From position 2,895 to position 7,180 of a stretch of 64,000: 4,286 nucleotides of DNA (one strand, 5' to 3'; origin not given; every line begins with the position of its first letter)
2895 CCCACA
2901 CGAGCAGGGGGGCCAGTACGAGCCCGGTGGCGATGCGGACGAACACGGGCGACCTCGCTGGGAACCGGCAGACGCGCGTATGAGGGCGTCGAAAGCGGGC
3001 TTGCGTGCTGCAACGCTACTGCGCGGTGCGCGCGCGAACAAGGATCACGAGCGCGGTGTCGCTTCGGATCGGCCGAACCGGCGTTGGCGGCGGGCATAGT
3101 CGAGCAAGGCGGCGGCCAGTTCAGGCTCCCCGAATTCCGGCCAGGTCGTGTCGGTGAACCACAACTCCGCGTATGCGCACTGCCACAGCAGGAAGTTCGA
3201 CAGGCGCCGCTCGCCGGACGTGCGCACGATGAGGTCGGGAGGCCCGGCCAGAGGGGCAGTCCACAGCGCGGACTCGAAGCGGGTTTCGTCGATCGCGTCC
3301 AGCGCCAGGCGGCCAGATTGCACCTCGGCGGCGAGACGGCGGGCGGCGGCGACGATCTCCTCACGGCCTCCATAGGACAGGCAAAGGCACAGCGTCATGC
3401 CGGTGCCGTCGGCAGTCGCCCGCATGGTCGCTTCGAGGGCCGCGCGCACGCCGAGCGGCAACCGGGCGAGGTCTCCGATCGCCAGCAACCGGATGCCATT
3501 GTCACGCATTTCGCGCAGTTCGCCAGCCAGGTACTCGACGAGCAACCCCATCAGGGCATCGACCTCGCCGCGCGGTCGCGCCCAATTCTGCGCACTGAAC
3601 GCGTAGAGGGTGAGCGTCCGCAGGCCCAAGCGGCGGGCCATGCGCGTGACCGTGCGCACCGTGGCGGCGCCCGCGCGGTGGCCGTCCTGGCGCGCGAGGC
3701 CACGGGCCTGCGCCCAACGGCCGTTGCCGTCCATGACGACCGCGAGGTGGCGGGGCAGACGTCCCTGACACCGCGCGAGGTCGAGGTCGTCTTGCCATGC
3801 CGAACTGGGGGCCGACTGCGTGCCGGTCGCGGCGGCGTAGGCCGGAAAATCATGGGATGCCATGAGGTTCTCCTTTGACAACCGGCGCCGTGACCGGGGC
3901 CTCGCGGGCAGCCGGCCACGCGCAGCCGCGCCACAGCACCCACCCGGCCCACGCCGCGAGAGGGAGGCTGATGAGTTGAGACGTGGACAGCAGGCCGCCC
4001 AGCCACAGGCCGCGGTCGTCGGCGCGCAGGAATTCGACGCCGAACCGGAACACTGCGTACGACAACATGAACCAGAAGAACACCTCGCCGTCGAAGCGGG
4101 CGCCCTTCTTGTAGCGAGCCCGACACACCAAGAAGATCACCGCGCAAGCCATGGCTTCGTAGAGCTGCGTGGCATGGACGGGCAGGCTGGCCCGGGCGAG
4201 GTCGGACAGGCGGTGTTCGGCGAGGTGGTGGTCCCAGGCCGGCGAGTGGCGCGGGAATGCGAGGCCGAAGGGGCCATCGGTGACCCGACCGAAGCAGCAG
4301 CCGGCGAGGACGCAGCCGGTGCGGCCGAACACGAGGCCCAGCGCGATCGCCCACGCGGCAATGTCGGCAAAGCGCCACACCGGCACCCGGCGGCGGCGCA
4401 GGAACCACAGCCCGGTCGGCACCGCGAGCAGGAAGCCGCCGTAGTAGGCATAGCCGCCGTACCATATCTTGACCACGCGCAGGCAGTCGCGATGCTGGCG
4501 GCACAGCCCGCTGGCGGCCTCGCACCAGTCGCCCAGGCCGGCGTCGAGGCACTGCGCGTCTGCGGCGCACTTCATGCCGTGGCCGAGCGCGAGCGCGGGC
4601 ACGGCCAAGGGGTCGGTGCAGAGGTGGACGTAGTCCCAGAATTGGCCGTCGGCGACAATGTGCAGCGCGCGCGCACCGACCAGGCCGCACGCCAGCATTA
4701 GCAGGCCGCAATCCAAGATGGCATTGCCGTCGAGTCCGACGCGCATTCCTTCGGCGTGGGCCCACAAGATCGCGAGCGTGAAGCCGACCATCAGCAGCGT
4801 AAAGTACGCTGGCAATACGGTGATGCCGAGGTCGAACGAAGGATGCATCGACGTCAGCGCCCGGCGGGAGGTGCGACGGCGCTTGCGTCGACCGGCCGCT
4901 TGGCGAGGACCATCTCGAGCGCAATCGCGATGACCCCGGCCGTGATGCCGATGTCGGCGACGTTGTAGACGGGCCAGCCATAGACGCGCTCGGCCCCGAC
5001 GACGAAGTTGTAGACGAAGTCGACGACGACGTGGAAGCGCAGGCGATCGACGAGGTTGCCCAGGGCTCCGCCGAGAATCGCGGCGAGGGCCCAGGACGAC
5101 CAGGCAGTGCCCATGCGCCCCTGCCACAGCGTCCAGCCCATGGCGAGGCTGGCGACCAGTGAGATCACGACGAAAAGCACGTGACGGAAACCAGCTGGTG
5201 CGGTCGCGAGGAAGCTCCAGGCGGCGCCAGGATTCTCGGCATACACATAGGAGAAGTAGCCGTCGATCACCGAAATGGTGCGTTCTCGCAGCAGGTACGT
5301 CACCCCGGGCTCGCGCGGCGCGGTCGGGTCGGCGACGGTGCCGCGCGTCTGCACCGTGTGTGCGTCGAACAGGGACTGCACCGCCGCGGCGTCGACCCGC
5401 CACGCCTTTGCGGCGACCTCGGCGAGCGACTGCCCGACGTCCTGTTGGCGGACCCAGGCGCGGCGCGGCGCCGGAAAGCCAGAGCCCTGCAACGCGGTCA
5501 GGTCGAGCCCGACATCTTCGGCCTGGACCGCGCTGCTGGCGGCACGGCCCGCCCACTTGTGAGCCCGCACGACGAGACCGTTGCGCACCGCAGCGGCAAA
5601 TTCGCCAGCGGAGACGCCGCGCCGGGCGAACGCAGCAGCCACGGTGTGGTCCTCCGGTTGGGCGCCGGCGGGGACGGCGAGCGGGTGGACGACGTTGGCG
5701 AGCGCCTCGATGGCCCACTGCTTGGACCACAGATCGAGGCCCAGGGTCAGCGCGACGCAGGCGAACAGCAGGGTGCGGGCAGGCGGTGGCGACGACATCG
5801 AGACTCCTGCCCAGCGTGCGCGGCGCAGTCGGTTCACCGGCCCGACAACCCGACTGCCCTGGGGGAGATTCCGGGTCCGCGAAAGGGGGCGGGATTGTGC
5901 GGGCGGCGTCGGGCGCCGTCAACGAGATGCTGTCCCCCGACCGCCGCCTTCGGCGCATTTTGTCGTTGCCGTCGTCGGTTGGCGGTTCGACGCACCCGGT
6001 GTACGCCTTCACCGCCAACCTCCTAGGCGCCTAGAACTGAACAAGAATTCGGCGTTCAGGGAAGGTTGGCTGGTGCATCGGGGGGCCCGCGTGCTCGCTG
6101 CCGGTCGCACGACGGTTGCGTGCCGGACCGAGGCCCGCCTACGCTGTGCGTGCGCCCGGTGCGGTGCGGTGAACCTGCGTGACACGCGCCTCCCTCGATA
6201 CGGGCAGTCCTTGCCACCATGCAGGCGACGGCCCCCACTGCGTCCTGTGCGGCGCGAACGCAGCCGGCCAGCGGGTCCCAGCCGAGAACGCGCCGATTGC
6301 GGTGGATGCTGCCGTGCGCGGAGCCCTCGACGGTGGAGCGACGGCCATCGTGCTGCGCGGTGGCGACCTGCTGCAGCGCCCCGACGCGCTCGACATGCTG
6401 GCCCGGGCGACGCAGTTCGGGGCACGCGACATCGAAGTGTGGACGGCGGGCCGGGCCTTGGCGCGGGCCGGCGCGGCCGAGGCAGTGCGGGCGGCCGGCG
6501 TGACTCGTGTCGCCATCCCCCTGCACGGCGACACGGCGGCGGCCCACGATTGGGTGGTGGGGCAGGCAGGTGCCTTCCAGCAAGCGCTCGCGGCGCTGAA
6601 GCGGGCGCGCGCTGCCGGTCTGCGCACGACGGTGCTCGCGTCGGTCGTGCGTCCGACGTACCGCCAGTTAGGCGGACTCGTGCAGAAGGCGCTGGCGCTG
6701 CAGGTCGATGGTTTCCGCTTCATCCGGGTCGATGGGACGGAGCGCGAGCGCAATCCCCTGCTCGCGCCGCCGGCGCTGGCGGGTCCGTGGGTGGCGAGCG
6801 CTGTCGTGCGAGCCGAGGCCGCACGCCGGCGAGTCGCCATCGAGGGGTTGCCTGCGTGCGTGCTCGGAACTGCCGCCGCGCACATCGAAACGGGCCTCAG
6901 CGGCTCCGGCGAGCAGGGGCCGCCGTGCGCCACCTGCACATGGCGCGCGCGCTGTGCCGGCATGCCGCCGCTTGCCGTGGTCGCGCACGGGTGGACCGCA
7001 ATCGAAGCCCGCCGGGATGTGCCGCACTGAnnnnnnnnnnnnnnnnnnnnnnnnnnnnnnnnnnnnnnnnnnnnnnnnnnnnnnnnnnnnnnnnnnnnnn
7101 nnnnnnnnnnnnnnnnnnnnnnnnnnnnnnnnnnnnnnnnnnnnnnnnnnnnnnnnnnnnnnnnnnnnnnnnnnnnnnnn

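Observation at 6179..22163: Co-oriented cassette: four radical-SAM-family genes, two tiny coupled ORFs, then three giant Cys-rich/MAM-like lipoproteins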

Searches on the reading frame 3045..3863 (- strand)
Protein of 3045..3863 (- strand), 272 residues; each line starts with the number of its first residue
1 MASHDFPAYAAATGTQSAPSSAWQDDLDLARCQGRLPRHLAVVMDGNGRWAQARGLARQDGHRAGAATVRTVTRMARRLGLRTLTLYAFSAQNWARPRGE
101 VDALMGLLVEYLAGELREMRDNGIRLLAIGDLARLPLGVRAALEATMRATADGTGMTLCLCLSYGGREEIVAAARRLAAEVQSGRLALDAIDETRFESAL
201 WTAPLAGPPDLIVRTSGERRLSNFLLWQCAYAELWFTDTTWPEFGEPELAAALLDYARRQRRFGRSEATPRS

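Call 28: search_protein_families(library=pfam, proteins=[window:3045-3863:-], max_evalue=0.001)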
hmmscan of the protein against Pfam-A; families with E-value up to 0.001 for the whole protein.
window:3045-3863:- (272 aa): 1 family
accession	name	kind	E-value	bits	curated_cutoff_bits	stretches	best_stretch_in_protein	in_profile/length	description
PF01255.24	Prenyltransf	-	2.2e-77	259.9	27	1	43-264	1-219/219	Putative undecaprenyl diphosphate synthase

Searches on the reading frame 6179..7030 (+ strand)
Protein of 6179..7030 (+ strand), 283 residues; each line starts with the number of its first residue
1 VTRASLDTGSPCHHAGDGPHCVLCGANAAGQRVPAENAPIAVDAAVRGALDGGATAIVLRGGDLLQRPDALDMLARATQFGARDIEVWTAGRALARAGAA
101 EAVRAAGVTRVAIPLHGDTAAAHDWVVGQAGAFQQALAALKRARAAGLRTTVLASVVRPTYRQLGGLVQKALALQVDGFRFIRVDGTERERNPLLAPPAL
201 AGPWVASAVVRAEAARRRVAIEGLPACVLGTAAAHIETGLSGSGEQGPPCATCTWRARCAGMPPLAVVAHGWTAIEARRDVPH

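Call 5: search_protein_families(library=ncbifam, proteins=[window:6179-7030:+], max_evalue=0.01)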
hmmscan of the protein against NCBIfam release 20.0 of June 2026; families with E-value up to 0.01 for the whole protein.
window:6179-7030:+ (283 aa): 28 families (the best 25 are shown)
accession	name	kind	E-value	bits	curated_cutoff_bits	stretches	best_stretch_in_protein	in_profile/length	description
TIGR04053.2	TIGR04053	equivalog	1.7e-16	60.4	395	1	21-178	22-180/366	TIGR04053 family radical SAM/SPASM domain-containing protein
TIGR04545.1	rSAM_ahbD_hemeb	equivalog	1.1e-14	54.6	500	1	21-176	14-167/339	heme b synthase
TIGR04251.1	SCM_rSAM_ScmF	equivalog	2.8e-13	50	400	1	42-190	42-188/353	SynChlorMet cassette radical SAM/SPASM protein ScmF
TIGR03977.1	rSAM_pair_HxsC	equivalog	7.5e-13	48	267.9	1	21-262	39-288/292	His-Xaa-Ser system radical SAM maturase HxsC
TIGR04347.1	pseudo_SAM_Halo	equivalog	2.2e-12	47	525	1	21-190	52-218/390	TIGR04347 family pseudo-SAM/SPASM protein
TIGR04303.1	GeoRSP_rSAM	equivalog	2.7e-12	46.9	400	1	48-181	43-174/325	GeoRSP system radical SAM/SPASM protein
TIGR04051.1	rSAM_NirJ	equivalog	4.7e-12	45.6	515.45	1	46-182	41-174/354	heme d1 biosynthesis radical SAM protein NirJ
TIGR03913.1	rad_SAM_trio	equivalog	4.7e-11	41.7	591.75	1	20-172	32-180/477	GDL motif peptide-associated radical SAM/SPASM maturase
NF038332.1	rSAM_rare_HxsC4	exception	8.1e-10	38.4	500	1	21-144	28-151/335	radical SAM protein HxsC4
TIGR02668.1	moaA_archaeal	equivalog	8.4e-10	38.1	325.25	1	20-174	23-176/303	GTP 3',8-cyclase MoaA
TIGR04055.1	rSAM_NirJ2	equivalog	1e-09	38.4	500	1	50-175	42-165/326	putative heme d1 biosynthesis radical SAM protein NirJ2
NF001199.0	PRK00164.2-1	equivalog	8.3e-09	35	231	1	20-155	25-157/308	GTP 3',8-cyclase MoaA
TIGR04466.1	rSAM_BlsE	equivalog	2.5e-08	33.8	400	1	48-167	42-158/327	cytosylglucuronate decarboxylase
TIGR04054.1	rSAM_NirJ1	equivalog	3.3e-08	32.6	650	1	23-167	52-193/387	putative heme d1 biosynthesis radical SAM protein NirJ1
TIGR04546.1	rSAM_ahbC_deAc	equivalog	3.9e-08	32.5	650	1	20-158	52-187/390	12,18-didecarboxysiroheme deacetylase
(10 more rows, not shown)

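Call 6: search_protein_families(library=pfam, proteins=[window:6179-7030:+], max_evalue=0.01)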
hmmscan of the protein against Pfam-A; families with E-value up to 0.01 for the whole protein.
window:6179-7030:+ (283 aa): 1 family
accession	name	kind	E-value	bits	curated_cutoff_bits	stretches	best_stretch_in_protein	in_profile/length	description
PF04055.27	Radical_SAM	-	2.5e-08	34.7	29.5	1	20-157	10-150/166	Radical SAM superfamily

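Call 15: search_protein_families(library=padloc, proteins=[window:6179-7030:+], max_evalue=0.001)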
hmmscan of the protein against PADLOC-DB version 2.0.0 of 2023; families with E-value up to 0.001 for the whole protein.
window:6179-7030:+ (283 aa): 0 families
